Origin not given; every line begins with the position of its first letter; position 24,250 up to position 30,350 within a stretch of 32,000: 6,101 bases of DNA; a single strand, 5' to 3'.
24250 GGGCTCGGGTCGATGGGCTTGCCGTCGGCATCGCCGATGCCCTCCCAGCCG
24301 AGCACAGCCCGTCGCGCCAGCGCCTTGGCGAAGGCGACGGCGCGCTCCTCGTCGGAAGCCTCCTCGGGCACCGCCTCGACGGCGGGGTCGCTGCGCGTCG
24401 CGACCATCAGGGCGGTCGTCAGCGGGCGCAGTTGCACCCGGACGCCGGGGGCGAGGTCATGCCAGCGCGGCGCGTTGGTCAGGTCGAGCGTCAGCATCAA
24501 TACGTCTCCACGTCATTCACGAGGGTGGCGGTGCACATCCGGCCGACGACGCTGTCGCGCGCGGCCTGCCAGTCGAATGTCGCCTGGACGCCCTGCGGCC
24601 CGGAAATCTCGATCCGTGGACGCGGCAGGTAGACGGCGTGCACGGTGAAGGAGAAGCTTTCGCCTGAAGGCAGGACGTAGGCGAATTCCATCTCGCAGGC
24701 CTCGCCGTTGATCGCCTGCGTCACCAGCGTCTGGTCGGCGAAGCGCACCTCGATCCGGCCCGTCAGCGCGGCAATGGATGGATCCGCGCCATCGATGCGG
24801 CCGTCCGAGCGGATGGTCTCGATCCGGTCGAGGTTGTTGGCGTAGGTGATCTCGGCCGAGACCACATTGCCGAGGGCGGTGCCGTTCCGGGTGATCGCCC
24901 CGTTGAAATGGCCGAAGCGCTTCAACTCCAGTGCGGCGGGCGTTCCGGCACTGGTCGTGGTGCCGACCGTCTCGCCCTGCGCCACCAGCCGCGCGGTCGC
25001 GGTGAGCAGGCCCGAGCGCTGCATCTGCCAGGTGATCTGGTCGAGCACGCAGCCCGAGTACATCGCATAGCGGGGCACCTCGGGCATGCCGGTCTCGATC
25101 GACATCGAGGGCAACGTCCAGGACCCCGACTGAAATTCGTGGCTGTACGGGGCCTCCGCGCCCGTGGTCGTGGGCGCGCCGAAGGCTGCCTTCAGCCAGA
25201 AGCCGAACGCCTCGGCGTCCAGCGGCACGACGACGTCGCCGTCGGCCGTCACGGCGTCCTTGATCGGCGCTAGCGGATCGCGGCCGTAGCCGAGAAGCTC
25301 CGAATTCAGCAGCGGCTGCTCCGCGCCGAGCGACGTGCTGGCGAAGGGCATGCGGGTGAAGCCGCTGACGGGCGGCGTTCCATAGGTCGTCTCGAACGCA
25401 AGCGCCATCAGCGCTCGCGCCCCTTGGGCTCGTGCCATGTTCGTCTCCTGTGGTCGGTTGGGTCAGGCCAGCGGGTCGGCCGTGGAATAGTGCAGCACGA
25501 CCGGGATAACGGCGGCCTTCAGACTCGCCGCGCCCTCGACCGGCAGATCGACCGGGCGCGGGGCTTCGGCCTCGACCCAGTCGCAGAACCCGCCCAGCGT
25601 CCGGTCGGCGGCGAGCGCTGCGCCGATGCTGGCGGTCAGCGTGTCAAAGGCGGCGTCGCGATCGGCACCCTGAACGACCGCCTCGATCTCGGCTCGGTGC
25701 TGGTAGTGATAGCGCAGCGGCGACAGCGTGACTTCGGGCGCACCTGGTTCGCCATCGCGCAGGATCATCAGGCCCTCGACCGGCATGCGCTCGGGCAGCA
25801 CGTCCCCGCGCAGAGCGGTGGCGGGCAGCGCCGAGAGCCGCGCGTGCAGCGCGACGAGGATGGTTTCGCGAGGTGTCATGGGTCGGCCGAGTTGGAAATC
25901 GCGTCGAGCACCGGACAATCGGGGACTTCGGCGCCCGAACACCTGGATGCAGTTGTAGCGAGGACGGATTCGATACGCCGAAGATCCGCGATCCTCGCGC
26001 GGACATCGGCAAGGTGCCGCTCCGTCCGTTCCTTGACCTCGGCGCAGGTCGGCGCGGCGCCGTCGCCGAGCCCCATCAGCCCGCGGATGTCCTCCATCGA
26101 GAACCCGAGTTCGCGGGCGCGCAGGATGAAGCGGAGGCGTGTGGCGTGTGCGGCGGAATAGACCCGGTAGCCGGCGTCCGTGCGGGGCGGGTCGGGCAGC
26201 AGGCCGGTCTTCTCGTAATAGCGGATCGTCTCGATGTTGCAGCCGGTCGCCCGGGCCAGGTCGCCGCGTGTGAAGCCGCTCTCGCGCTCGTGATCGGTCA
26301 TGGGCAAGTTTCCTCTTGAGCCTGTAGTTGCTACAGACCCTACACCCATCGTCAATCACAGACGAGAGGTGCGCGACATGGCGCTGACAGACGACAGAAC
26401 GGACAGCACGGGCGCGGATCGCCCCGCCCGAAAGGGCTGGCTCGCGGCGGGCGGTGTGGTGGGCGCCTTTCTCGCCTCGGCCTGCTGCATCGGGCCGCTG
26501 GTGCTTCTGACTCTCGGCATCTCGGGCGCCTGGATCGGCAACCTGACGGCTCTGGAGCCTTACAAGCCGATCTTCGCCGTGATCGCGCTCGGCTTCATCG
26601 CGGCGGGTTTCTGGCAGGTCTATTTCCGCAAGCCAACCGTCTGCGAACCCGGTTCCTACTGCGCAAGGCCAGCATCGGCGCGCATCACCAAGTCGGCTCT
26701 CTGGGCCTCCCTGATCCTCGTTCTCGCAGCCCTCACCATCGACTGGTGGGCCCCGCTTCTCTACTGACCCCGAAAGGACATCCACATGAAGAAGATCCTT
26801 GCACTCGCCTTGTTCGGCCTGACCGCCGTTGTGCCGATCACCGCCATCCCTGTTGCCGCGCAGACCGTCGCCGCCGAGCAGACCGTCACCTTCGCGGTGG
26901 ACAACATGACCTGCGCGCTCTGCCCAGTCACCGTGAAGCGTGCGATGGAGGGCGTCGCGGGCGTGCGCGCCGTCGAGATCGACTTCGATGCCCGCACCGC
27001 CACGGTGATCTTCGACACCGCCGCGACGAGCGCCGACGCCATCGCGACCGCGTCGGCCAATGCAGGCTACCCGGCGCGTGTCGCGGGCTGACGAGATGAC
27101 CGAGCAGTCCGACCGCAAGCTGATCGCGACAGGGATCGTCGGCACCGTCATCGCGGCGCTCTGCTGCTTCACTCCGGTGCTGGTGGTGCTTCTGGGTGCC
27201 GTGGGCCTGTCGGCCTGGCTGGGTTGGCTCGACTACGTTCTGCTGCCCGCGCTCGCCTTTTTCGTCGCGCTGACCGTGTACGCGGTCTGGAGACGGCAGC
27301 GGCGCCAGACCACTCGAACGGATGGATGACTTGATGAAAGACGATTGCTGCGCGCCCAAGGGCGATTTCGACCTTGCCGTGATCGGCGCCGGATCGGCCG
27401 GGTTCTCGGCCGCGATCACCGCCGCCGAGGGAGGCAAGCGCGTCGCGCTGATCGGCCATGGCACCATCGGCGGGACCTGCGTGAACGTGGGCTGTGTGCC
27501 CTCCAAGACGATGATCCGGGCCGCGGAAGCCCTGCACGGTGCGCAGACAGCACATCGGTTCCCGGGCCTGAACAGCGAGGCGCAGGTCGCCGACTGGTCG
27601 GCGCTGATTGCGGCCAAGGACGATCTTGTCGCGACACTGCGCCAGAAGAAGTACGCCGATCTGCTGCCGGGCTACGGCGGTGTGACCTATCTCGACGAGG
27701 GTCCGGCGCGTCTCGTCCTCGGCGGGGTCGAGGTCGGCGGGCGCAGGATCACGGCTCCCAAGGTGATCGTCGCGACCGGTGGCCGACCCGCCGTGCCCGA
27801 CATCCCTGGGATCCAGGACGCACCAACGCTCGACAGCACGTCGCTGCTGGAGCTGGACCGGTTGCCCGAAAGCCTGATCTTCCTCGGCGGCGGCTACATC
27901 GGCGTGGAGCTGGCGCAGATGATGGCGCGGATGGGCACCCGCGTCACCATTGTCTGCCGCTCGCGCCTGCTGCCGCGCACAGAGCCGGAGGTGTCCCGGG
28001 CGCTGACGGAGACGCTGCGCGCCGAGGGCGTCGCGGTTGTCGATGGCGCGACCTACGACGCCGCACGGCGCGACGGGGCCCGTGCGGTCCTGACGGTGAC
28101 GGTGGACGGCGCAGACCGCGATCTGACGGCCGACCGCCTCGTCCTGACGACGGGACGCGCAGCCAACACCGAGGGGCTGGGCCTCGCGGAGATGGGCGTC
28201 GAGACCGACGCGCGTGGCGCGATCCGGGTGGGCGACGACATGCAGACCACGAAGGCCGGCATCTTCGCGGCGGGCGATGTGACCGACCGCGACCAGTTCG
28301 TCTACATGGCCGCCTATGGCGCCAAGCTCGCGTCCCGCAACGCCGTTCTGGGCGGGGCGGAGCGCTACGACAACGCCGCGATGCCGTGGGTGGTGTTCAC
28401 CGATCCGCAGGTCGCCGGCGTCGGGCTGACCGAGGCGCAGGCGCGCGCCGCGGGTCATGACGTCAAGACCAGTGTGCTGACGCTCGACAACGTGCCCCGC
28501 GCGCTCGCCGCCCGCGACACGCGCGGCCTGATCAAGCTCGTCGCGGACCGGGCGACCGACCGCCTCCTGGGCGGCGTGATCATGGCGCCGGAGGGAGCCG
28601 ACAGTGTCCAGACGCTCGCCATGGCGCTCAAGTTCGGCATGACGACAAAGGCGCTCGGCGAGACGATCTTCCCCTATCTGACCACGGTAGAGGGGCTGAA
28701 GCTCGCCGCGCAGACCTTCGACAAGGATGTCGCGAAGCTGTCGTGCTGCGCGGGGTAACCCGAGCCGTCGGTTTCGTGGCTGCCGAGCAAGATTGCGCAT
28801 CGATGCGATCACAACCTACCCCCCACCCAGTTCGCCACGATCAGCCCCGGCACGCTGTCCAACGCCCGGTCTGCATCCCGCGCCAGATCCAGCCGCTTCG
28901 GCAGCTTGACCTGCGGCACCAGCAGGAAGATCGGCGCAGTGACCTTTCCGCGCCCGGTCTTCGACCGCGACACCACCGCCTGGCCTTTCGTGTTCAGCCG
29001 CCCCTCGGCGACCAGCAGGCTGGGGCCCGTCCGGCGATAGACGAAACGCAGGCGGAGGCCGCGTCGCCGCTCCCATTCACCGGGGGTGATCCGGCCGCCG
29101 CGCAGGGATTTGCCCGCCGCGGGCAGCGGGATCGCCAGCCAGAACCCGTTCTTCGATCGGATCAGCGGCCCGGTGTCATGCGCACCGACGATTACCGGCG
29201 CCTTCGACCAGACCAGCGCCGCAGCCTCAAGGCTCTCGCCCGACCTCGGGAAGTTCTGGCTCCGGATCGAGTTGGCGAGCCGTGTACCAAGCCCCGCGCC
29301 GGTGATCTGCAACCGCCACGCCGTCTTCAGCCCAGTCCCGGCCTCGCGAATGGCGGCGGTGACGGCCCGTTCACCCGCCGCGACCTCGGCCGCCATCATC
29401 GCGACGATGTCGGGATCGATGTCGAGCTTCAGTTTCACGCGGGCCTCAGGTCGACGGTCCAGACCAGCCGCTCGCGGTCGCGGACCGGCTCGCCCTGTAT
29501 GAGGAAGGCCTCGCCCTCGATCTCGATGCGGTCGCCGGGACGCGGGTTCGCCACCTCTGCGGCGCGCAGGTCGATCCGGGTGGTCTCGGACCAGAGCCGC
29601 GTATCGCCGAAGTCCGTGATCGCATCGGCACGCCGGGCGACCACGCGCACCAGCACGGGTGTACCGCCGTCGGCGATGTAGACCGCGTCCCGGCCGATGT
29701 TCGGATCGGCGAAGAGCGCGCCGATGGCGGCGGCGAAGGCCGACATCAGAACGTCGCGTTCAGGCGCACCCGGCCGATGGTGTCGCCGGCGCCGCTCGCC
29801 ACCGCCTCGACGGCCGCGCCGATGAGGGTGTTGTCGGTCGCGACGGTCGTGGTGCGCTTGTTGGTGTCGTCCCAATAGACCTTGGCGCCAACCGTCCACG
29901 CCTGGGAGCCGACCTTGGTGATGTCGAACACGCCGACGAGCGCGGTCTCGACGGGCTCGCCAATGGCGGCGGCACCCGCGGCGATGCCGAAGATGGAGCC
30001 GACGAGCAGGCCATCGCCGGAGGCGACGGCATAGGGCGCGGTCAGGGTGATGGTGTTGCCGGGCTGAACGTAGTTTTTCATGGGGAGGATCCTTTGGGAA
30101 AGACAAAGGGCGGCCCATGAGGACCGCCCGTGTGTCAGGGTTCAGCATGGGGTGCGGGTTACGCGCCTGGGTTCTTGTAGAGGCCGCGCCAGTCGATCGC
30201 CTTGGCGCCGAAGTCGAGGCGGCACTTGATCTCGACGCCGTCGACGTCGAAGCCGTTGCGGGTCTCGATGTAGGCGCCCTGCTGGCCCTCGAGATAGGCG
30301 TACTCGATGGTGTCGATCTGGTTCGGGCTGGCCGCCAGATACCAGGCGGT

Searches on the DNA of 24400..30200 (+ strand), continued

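Call 16: get_annotated_region(hit=H25, flank=6000)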
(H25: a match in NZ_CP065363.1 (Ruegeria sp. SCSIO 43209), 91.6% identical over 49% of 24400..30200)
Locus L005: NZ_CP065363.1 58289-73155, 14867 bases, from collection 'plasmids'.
description: Ruegeria sp. SCSIO 43209 plasmid unnamed4, complete sequence
organism: Ruegeria sp. SCSIO 43209 (NCBI taxid 2793010)
taxonomy: Bacteria; Pseudomonadota; Alphaproteobacteria; Rhodobacterales; Roseobacteraceae; Ruegeria; Ruegeria sp. SCSIO 43209
host: -; source: Galaxea fascicularis; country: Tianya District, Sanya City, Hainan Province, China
typing (MOB-suite, as given by PLSDB): mobilizable; replicon rep_cluster_517; relaxase MOBP
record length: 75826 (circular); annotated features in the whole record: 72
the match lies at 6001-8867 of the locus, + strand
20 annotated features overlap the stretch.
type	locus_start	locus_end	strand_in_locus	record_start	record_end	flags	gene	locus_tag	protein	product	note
CDS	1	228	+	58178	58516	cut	-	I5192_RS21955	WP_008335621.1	DUF736 family protein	-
CDS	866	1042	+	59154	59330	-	-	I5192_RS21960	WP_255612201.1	hypothetical protein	-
CDS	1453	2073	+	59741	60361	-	-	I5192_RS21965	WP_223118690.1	helix-turn-helix domain-containing protein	-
CDS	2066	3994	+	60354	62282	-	-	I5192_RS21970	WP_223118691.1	relaxase/mobilization nuclease domain-containing protein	-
CDS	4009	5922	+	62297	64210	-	-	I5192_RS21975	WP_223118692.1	type IV secretory system conjugative DNA transfer family protein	-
CDS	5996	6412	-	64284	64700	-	-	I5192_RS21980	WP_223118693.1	helix-turn-helix domain-containing protein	-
CDS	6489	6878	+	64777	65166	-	-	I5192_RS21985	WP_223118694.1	mercuric transporter MerT family protein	-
CDS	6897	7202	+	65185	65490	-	-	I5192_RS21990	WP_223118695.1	cation transporter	-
CDS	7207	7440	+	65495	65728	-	merF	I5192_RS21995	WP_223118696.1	mercury resistance system transport protein MerF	-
CDS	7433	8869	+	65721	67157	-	merA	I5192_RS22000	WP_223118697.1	mercury(II) reductase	-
CDS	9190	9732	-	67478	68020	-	-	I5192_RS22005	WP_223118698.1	carboxymuconolactone decarboxylase family protein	-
CDS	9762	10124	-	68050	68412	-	-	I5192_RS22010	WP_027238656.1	hypothetical protein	-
CDS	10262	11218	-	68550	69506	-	-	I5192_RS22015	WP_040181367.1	AraC family transcriptional regulator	GO:0006355 - regulation of DNA-templated transcription [Evidence IEA]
CDS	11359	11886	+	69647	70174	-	-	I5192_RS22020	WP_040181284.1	DUF4142 domain-containing protein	-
CDS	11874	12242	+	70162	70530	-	-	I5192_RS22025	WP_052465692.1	cupredoxin family copper-binding protein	-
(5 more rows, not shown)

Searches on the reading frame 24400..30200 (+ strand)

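Call 22: search_protein_families(library=pfam, proteins=[L003:7547-8767:-, L001:13592-14056:-, L001:13798-14868:+], max_evalue=0.01)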
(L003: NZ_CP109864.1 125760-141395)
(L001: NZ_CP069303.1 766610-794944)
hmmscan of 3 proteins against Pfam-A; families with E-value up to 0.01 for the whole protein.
L003:7547-8767:- (406 aa): 2 families
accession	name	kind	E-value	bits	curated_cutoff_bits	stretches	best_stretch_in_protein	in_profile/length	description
PF19749.4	DUF6236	-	1.2e-05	25.2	26.2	1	256-398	185-323/324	Family of unknown function (DUF6236)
PF04642.17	DUF601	-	0.00044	20.2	24.1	1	230-320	140-227/327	Protein of unknown function, DUF601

L001:13592-14056:- (154 aa): 4 families
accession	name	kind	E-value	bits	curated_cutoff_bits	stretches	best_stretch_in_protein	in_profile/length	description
PF01022.26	HTH_5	-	5.5e-14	52.2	22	1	59-105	1-47/47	Bacterial regulatory protein, arsR family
PF09339.16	HTH_IclR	-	5.2e-05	23.4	22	1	63-104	6-49/52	IclR helix-turn-helix domain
PF12840.13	HTH_20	-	0.00014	22.2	27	1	58-104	2-49/51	Helix-turn-helix domain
PF12802.13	MarR_2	-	0.00019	22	27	1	62-108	7-58/61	MarR family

L001:13798-14868:+ (356 aa): 2 families
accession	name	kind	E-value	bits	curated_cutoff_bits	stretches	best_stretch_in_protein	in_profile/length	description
PF01545.26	Cation_efflux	-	6.6e-18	65.6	26.6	1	175-353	1-197/198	Cation efflux family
PF00403.32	HMA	-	7e-05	23.6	24.8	1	90-148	2-61/62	Heavy-metal-associated domain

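Call 67: find_related_loci(query=L002:7116-7748:-, collection=viral_contigs, flank=5000)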
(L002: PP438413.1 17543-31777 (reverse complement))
Query L002:7116-7748:- (210 aa) in viral_contigs; peptide patterns used: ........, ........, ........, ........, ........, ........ (x = any residue, [..] = any of these).
117 stretches matched a pattern; 43 encode a relative of the query (tblastn E <= 1e-3); 43 distinct loci.
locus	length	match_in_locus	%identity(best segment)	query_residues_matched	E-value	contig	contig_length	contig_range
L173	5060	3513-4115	67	1-202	2e-83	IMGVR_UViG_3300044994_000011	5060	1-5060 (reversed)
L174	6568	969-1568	60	1-200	4e-68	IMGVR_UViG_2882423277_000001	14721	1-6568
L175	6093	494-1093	59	1-200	9e-68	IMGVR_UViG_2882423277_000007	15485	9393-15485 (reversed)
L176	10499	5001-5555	60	1-185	1e-65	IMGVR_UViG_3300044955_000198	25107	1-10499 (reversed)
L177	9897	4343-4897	60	1-185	1e-65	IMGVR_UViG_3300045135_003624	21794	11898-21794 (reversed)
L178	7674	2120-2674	60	1-185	2e-65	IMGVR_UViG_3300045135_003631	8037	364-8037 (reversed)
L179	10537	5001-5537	61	24-202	1e-61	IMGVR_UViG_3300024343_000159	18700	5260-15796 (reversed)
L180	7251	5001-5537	61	24-202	1e-61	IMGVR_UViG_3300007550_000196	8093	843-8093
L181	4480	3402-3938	61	24-202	1e-61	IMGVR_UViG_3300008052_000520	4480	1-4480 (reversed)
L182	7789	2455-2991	61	24-202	1e-61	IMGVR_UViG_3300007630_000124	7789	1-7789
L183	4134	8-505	63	37-202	2e-59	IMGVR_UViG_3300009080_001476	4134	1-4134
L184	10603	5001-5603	51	1-200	1e-58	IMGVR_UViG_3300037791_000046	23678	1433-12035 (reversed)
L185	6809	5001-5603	51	1-200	2e-58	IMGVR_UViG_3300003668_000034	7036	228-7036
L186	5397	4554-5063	56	16-185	2e-54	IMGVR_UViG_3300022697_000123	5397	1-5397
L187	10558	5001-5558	54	1-185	8e-53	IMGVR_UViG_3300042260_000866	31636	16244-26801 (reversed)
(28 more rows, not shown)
